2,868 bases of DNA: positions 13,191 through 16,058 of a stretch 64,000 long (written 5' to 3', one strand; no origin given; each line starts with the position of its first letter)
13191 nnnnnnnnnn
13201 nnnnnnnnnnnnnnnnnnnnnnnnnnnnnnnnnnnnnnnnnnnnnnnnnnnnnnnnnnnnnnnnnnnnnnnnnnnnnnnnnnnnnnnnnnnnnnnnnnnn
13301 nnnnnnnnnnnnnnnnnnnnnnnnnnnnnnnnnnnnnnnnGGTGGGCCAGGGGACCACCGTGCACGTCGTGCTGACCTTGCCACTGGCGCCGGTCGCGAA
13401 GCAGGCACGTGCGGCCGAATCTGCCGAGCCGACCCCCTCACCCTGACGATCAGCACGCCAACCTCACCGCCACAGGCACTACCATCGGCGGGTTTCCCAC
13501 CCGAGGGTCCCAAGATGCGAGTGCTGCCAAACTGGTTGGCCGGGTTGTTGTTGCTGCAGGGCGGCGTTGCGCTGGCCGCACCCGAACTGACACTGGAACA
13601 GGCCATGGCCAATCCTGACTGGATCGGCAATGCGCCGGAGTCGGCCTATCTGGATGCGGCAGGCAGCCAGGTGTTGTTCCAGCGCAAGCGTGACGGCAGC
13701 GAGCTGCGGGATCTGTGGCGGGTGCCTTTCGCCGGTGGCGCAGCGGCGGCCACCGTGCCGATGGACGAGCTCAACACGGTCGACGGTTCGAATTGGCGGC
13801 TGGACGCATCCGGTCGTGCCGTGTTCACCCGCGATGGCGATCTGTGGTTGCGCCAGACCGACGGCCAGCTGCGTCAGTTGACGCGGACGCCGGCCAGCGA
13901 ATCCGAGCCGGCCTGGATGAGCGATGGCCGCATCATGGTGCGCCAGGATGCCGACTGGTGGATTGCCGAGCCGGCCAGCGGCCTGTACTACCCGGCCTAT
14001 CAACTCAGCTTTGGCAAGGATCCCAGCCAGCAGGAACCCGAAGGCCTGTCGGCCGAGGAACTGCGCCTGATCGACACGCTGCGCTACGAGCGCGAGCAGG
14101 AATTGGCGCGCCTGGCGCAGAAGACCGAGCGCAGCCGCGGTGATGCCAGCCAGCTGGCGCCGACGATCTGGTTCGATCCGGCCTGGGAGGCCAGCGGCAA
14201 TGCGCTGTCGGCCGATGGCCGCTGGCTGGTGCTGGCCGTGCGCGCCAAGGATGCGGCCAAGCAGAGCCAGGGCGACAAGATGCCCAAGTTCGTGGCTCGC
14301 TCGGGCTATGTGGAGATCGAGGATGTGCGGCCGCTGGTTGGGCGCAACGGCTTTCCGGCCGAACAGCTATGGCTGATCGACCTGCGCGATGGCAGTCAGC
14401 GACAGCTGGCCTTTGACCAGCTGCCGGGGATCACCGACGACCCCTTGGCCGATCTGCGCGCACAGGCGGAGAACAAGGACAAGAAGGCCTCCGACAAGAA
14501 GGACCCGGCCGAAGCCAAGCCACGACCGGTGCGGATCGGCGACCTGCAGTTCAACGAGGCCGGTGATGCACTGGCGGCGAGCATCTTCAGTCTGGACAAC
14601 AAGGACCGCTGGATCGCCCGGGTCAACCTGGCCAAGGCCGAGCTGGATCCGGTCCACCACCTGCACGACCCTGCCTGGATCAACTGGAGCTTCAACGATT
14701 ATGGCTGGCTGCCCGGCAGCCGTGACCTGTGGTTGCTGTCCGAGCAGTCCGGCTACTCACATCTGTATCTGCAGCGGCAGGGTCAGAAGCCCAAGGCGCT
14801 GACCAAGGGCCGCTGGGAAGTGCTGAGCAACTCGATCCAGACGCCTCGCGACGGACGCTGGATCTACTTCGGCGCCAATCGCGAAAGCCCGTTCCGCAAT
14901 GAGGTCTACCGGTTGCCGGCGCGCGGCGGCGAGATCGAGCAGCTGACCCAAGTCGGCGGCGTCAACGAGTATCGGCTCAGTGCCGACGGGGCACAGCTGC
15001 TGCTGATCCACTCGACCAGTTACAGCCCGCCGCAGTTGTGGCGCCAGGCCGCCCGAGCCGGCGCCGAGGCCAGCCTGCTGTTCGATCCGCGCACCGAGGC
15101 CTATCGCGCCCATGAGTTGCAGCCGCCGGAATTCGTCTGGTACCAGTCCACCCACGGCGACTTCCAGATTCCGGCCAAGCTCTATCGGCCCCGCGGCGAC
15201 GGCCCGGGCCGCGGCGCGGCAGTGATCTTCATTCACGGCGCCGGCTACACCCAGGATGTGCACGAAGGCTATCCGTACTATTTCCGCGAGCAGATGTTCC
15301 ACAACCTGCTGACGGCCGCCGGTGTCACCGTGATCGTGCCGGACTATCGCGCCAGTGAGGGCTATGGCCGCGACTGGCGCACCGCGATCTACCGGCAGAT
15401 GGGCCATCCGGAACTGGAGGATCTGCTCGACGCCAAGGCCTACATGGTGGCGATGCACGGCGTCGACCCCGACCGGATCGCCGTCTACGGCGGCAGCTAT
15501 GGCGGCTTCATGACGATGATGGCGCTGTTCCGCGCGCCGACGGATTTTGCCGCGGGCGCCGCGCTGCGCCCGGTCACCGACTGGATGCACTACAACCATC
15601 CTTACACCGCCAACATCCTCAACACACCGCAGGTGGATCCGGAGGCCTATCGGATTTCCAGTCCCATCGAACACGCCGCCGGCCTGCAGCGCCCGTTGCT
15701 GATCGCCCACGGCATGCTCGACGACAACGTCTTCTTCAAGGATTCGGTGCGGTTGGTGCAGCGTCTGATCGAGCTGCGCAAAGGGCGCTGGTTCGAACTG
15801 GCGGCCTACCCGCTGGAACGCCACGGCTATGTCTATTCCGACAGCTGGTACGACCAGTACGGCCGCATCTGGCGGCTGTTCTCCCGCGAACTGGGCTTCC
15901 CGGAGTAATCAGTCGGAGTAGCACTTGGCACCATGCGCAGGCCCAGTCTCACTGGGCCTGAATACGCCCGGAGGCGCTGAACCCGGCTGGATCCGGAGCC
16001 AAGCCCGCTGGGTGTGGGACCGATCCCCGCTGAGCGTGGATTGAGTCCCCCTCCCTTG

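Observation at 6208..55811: Recurrent C-terminal F-x-[DN]-G-[FM]-E tail on five unrelated signal-peptide proteins: a possible unrecognised sorting or processing tag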

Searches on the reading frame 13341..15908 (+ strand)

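Call 19: search_protein_families(library=pfam, proteins=[window:13341-15908:+], max_evalue=0.001)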
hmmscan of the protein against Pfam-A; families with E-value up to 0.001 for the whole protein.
window:13341-15908:+ (855 aa): 7 families
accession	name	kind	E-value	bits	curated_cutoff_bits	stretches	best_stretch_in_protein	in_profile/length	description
PF00326.27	Peptidase_S9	-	3.8e-45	154.4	22.6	1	655-852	8-211/213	Prolyl oligopeptidase family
PF00930.27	DPPIV_N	-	3.6e-19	69.2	22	1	385-563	172-353/354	Dipeptidyl peptidase IV (DPP IV) N-terminal region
PF20434.5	BD-FAE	-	2.4e-10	40.7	26.8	1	625-728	13-106/215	BD-FAE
PF02129.25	Peptidase_S15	-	6.5e-07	29.7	23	1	652-754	46-139/262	X-Pro dipeptidyl-peptidase (S15 family)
PF07676.18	PD40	-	9.9e-06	25.8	20.9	0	177-200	1-24/38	WD40-like Beta Propeller Repeat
PF07859.19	Abhydrolase_3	-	0.00054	20.2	25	0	628-748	1-112/210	alpha/beta hydrolase fold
PF00561.26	Abhydrolase_1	-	0.00055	20.1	25.8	1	627-755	2-109/245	alpha/beta hydrolase fold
